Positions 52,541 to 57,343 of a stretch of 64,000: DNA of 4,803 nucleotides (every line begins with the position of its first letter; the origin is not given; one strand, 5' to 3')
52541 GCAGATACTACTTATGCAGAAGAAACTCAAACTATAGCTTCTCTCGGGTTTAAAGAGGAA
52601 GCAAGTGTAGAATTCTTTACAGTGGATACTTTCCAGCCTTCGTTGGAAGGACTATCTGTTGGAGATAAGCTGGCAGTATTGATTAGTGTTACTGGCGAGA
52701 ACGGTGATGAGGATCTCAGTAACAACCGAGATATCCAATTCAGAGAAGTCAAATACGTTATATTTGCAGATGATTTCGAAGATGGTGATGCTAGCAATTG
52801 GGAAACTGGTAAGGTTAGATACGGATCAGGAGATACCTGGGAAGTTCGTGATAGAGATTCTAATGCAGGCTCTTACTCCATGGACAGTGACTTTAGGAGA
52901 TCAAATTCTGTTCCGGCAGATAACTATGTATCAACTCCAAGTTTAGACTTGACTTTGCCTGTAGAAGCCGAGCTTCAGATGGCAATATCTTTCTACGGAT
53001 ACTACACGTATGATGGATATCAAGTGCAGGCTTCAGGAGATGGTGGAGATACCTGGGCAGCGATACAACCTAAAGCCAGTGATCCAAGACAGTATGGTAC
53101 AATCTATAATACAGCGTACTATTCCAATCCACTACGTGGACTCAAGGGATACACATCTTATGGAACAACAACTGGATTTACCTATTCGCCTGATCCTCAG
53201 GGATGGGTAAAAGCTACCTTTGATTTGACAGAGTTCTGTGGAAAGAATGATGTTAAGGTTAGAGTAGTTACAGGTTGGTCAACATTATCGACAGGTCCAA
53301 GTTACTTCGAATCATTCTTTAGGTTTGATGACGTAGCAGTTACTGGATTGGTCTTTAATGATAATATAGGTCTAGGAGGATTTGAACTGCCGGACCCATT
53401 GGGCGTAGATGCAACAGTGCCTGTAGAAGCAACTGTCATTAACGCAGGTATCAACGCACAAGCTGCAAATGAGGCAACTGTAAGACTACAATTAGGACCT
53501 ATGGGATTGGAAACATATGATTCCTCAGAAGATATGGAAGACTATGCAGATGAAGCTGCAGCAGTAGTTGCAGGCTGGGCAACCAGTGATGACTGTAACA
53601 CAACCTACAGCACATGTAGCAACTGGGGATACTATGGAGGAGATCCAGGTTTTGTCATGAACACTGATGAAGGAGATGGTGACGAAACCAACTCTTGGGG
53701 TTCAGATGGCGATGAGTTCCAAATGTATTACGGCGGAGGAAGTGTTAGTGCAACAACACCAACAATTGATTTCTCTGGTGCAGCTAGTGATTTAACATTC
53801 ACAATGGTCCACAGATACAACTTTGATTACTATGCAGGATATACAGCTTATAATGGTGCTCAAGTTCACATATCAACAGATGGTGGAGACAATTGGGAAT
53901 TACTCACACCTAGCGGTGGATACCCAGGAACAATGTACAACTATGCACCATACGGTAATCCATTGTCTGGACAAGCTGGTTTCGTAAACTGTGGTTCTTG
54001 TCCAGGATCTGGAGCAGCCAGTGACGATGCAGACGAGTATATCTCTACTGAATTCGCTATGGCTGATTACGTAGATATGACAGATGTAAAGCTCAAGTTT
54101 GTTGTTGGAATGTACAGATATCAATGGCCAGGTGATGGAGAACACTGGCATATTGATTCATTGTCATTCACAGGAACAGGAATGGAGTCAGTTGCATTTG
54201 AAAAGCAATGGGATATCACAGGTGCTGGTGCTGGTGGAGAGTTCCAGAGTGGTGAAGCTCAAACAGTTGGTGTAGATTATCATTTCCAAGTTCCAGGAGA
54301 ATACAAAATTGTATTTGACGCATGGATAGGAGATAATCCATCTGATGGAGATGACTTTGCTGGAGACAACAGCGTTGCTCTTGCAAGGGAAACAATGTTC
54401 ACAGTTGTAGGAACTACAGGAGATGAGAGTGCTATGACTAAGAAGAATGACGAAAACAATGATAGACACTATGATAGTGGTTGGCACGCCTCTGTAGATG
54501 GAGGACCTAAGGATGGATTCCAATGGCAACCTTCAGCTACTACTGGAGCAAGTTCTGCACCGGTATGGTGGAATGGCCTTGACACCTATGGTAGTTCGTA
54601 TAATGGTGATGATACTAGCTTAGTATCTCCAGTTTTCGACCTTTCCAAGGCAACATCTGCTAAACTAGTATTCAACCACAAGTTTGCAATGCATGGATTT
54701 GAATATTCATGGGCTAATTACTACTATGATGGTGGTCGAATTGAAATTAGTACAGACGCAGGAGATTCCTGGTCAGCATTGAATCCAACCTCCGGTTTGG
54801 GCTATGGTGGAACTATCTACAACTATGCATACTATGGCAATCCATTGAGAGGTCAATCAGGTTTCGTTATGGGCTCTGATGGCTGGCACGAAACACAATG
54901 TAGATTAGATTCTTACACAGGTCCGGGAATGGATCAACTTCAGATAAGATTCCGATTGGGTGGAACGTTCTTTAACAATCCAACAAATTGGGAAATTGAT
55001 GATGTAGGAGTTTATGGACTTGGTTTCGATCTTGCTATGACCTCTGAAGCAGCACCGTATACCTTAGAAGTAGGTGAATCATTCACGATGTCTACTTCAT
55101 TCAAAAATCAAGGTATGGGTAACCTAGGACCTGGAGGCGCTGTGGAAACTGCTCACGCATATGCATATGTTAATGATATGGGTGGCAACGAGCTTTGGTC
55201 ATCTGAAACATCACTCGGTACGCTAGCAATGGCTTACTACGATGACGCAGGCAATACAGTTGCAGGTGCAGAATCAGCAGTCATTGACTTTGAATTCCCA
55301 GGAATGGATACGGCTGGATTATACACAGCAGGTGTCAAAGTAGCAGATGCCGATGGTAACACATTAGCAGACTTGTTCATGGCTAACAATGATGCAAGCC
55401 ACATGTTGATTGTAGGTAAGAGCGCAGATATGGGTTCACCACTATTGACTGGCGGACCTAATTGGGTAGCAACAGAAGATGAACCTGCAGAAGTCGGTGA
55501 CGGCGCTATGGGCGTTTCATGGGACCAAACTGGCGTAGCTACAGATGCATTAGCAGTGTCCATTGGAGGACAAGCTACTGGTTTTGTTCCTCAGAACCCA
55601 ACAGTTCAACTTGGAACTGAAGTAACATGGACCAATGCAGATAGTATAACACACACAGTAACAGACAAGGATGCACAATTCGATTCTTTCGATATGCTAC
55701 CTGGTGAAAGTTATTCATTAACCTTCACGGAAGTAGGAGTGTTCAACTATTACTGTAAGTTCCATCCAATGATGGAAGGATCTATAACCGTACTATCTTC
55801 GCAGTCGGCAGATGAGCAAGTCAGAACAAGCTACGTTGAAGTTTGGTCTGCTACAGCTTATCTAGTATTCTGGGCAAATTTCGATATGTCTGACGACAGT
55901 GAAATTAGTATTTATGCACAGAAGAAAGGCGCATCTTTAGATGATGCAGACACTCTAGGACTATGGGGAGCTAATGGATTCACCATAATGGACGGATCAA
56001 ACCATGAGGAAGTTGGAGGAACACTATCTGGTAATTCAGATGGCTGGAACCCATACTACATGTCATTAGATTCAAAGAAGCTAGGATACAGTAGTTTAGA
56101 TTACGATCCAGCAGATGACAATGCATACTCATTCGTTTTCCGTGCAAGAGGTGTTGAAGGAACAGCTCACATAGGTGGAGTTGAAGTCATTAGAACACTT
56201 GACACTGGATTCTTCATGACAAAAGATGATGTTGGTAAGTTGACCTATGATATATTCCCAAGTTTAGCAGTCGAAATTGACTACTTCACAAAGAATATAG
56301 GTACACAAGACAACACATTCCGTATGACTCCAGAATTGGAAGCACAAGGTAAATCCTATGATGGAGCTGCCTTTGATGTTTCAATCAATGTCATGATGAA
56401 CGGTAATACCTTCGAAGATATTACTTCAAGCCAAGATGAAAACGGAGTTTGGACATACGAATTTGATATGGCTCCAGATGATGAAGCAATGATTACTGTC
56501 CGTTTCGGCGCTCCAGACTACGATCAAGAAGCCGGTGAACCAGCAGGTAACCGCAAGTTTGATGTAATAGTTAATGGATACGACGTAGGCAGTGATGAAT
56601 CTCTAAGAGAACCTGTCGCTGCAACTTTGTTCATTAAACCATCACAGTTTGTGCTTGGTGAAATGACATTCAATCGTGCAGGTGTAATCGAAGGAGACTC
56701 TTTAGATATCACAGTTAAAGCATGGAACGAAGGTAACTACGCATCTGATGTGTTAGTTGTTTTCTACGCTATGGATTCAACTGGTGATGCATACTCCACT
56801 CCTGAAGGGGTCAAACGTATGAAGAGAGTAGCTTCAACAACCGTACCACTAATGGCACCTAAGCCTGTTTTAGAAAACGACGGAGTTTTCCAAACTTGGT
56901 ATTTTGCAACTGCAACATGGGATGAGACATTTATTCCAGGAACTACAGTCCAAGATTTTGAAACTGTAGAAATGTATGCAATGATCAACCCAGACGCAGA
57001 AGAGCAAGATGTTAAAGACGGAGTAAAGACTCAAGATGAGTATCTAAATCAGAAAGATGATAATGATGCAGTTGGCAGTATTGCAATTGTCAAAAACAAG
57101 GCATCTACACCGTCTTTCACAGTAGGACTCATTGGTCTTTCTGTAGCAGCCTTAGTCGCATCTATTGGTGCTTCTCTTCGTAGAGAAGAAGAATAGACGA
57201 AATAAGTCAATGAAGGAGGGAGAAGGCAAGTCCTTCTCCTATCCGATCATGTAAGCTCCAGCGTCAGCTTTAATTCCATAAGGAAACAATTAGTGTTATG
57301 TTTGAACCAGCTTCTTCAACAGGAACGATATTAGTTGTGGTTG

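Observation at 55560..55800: Complete blue-copper (cupredoxin) domain embedded about 1835 residues into a 2380-aa cell-surface protein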

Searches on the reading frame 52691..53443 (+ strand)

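Call 40: search_protein_families(library=pfam, proteins=[window:52691-53443:+], max_evalue=5)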
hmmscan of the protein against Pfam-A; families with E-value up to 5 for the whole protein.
window:52691-53443:+ (251 aa): 1 family
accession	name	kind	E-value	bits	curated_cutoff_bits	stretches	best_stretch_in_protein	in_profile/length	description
PF20773.4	InhA-like_MAM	-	0.00085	19.3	26.9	2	167-191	118-141/191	Immune inhibitor A-like, MAM domain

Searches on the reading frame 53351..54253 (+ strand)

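Call 40: search_protein_families(library=pfam, proteins=[window:53351-54253:+], max_evalue=5)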
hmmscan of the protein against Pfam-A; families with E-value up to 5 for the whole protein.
window:53351-54253:+ (301 aa): 2 families
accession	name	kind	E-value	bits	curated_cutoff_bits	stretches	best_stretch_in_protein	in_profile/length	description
PF07566.17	DUF1543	-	0.15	12.4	22.9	1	256-271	24-39/52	Domain of Unknown Function (DUF1543)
PF02012.26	BNR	-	0.24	12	27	1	174-184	2-12/12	BNR/Asp-box repeat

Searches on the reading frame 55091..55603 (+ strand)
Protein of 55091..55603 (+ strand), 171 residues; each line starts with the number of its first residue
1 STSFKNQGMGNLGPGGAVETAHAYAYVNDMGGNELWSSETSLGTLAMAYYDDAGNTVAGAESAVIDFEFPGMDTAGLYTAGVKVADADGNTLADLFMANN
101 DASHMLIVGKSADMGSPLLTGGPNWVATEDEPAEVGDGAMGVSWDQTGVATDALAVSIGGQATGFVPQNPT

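Call 40: search_protein_families(library=pfam, proteins=[window:55091-55603:+], max_evalue=5)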
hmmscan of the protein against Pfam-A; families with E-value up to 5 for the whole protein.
window:55091-55603:+ (171 aa): 0 families

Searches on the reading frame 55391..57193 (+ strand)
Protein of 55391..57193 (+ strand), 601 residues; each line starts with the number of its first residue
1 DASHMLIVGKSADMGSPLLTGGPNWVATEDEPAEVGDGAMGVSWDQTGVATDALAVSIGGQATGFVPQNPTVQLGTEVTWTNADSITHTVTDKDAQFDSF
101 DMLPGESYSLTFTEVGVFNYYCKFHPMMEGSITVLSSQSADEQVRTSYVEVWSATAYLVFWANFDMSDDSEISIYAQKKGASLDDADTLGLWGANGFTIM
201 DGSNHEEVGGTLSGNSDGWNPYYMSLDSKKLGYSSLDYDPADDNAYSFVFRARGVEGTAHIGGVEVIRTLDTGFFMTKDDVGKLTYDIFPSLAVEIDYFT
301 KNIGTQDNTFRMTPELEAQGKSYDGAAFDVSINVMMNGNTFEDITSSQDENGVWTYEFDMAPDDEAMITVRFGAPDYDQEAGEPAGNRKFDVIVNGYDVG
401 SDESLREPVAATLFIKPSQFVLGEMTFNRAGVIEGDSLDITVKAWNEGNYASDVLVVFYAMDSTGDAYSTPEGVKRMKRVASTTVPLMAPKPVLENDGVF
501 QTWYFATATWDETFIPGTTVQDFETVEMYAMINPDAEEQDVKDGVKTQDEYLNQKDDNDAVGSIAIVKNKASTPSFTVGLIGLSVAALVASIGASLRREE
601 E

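Call 28: find_homologous_proteins(query=window:55391-57193:+)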
Query window:55391-57193:+ (601 aa): 29 proteins with E <= 0.001 among 8000 candidates.
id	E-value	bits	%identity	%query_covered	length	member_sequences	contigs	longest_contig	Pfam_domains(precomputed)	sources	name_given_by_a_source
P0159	0.0e+0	1099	79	100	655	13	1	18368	PF00127.27,PF13473.13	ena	-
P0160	0.0e+0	1079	77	100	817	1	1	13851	PF00127.27,PF13473.13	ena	-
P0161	0.0e+0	1062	76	100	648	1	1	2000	PF00127.27,PF13473.13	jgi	-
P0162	0.0e+0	1053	75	100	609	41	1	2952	PF00127.27,PF13473.13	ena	-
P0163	0.0e+0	1043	75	100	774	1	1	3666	PF00127.27,PF13473.13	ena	-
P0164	0.0e+0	1036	74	100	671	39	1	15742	PF00127.27,PF13473.13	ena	-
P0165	0.0e+0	1034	74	100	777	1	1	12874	PF00127.27,PF13473.13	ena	-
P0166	0.0e+0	1032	74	100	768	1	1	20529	PF00127.27,PF13473.13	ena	-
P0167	0.0e+0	1030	74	100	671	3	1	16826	PF00127.27,PF13473.13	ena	-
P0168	0.0e+0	1029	76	98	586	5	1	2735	PF00127.27,PF13473.13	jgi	jgi:plastocyanin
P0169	1.1e-292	990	71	100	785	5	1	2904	-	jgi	jgi:plastocyanin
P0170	3.4e-282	956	69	99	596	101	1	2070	PF00127.27,PF13473.13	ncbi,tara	tara:strand:- start:271 stop:2061 length:1791 start_codon:yes stop_codon:yes gene_type:complete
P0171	6.4e-282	955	71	100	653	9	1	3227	-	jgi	-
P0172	1.9e-280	950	70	98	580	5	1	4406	PF00127.27,PF13473.13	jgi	-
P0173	9.4e-273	924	77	86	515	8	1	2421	-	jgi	jgi:hypothetical protein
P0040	2.5e-242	824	64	94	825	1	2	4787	PF05375.20,PF00127.27,PF13473.13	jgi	jgi:plastocyanin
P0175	8.1e-229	779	61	99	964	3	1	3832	PF00801.27,PF00127.27,PF13473.13,PF18911.7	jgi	-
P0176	7.0e-226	770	60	94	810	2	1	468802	PF00127.27,PF13473.13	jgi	-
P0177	1.2e-224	765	72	78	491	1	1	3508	PF00127.27,PF13473.13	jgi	-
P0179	1.3e-211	723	59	90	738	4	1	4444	PF00127.27,PF13473.13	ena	-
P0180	1.6e-200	686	56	95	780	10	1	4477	PF00127.27,PF13473.13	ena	-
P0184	2.3e-69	253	83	24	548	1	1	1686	PF00127.27,PF13473.13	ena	-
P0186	4.8e-5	40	45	9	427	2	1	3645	PF00127.27,PF13473.13,PF23951.2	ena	-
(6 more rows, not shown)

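Call 34: find_encoding_contigs(protein=P0176, flank=8000, max_places=2)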
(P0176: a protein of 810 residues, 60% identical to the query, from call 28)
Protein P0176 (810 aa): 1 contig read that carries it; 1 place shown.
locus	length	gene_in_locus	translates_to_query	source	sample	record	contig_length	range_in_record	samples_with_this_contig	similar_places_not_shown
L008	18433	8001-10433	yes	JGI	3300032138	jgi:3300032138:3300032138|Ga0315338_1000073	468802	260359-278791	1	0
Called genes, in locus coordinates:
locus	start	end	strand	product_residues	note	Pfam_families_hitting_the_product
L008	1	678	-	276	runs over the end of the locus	PF04471:Mrr_cat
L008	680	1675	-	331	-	-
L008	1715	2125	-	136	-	PF02661:Fic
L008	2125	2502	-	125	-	PF13453:Zn_ribbon_TFIIB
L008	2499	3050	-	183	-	-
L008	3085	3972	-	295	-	PF01844:HNH, PF14279:HNH_5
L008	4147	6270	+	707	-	PF00805:Pentapeptide, PF13576:Pentapeptide_3 (faint), PF13599:Pentapeptide_4 (faint), PF00805:Pentapeptide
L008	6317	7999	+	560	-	-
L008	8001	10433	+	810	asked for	PF13473:Cupredoxin_1 (weak), PF00127:Copper-bind (faint)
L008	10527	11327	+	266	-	PF07953:Toxin_R_bind_N, PF13385:Laminin_G_3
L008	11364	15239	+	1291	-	PF01839:FG-GAP, PF13570:Beta-prop_ACSF4, PF23414:Beta-prop_EML_2, PF24814:WD40_Prp19, PF13360:PQQ_2, PF23414:Beta-prop_EML_2, PF24817:WD40_WDHD1_1st, PF25175:Beta-prop_WDR5, +29 more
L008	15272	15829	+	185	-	-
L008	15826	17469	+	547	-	PF13570:Beta-prop_ACSF4, PF24807:WD40_CDC20-Fz, PF25174:Beta-prop_THOC3, PF23381:Beta-prop_IFT122_1st, PF23414:Beta-prop_EML_2, PF24817:WD40_WDHD1_1st, PF25173:Beta-prop_WDR3_1st, PF25175:Beta-prop_WDR5, +14 more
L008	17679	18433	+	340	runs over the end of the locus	PF01725:Ham1p_like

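Call 41: predict_structure(alignment_id=A2)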
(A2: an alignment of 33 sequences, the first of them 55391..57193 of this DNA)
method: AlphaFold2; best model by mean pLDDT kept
length: 601 residues; sequences in the alignment: 33
mean_pLDDT: 74.0   pTM: 0.53
mean pLDDT of the five models: 74.0, 72.6, 71.5, 71.1, 69.5
residues with pLDDT >= 90: 129; 70-90: 283; 50-70: 95; < 50: 94
segments of 3 or more residues with pLDDT < 50: 1-12, 235-241, 281-284, 289-291, 377-386, 492-500, 539-556, 571-601
pLDDT, mean of each block of 10 residues (from residue 1): 36 64 85 80 85 88 89 90 91 87 93 89 89 84 88 78 88 91 85 90 88 90 85 51 76 90 81 71 50 73 83 80 68 88 89 87 84 60 52 82 68 62 78 80 70 73 74 76 70 41 77 67 73 59 39 48 74 39 39 37 33
secondary structure, 60 per line:
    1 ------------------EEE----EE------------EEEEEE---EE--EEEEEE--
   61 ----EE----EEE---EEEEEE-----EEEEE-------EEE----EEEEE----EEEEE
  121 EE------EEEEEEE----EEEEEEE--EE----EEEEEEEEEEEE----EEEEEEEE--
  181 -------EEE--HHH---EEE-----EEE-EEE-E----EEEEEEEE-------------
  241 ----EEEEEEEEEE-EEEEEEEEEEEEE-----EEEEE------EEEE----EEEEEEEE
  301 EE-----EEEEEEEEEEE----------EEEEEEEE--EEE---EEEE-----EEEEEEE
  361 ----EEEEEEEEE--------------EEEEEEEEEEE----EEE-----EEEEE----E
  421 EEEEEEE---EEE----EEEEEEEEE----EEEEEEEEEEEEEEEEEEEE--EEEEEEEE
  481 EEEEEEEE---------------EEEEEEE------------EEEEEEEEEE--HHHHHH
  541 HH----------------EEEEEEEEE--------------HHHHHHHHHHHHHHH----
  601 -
elements in order: E19-21 E40-45 E53-58 E71-73 E77-82 E88-92 E100-102 E107-111 E116-122 E129-135 E140-146 E155-166 E171-178 E188-190 E199-201 E207-209 E211-213 E220-227 E245-254 E256-268 E274-278 E285-288 E293-302 E308-318 E329-336 E339-341 E345-348 E354-360 E365-373 E388-398 E403-405 E411-415 E420-427 E431-433 E438-446 E451-470 E473-488 E504-510 E523-532 H535-542 E559-567 H582-596
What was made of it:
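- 55796..57109 (+): Stalk, aa about 1915-2352: a string of roughly four or five beta-sandwich domains between the cupredoxin and the membrane anchor. It has no conserved His or Cys. AF2 model of aa 1780-2380 (call 41).
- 57110..57193 (+): C-terminal anchor: P-S-F, a 21-residue hydrophobic helix (aa 2355-2375), then RREEE. AF2 helix at fragment residues 582-596 (call 41).
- It is separated from the anchor by about 430 residues (call 41).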

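Call 45: fold_search(model_id=the predicted structure, library=pdb)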
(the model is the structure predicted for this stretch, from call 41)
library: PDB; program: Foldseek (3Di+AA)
matches with E <= 10: 1775; with E <= 0.001: 428
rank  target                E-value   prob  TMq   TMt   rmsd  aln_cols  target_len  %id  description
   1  3f85                  2.2e-11  1.00  0.25  0.30  19.3       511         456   10  Structure of fusion complex of homo trimeric major pilin subunits CfaB of CFA/I fimbirae from ETEC E. coli (released 2009-08-11)
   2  9ijj_E                8.7e-10  1.00  0.14  0.17  24.4       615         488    9  In situ structure of the central apparatus in mouse sperm axoneme. (released 2025-06-04)
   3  8t2v_A                2.3e-09  1.00  0.22  0.15  25.7       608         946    9  Cryo-EM Structures of Full-length Integrin alphaIIbbeta3 in Native Lipids (released 2023-07-26)
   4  9ijj_P                2.4e-09  1.00  0.17  0.17  24.0       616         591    9  In situ structure of the central apparatus in mouse sperm axoneme. (released 2025-06-04)
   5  9e8a_A                6.7e-09  1.00  0.24  0.17  21.3       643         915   10  Integrin aIIbb3 bent conformation from human platelet membrane crude preparation (released 2025-10-15)
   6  9ijj_h                7.4e-09  1.00  0.20  0.10  26.8       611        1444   10  In situ structure of the central apparatus in mouse sperm axoneme. (released 2025-06-04)
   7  6avu_A                3.0e-08  1.00  0.23  0.17  20.5       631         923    9  Human alpha-V beta-3 Integrin (open conformation) in complex with the therapeutic antibody LM609 (released 2017-11-01)
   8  6avq_A                3.1e-08  1.00  0.23  0.17  18.8       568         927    9  The Therapeutic Antibody LM609 Selectively Inhibits Ligand Binding to Human alpha-V beta-3 Integrin via Steric Hindran (released 2017-11-01)
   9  9ijj_O                3.1e-08  1.00  0.21  0.12  37.8       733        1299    9  In situ structure of the central apparatus in mouse sperm axoneme. (released 2025-06-04)
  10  7sqc_T2               3.3e-08  1.00  0.17  0.18  18.0       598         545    9  Ciliary C1 central pair apparatus isolated from Chlamydomonas reinhardtii (released 2022-04-13)
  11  8xez_A                3.6e-08  1.00  0.22  0.16  22.4       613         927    9  Cryo-EM structure of integrin ITGAV/ITGB3 complex, conformation 5 (released 2024-12-18)
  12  7tvz_E                4.9e-08  1.00  0.20  0.19  11.4       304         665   10  Cryo-EM structure of human band 3-protein 4.2 complex in diagonal conformation (released 2022-06-08)
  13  6avr_A                5.7e-08  1.00  0.24  0.17  22.4       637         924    9  Human alpha-V beta-3 Integrin (intermediate conformation) in complex with the therapeutic antibody LM609 (released 2017-11-01)
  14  5es4_G                9.6e-08  1.00  0.22  0.17  17.4       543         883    8  RE-REFINEMENT OF INTEGRIN ALPHAXBETA2 ECTODOMAIN IN THE CLOSED/BENT CONFORMATION (released 2016-03-02)
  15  3ije_A                1.2e-07  1.00  0.22  0.16  23.0       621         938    9  Crystal structure of the complete integrin alhaVbeta3 ectodomain plus an Alpha/beta transmembrane fragment (released 2009-09-29)
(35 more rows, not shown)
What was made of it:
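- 55796..57109 (+): Foldseek matches integrin legs, pilins and macroglobulin domains (call 45).
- On Cupredoxin, type-1 copper (Pfam PF00127 Copper-bind): The domain is also recovered within the 601-aa model (call 45).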
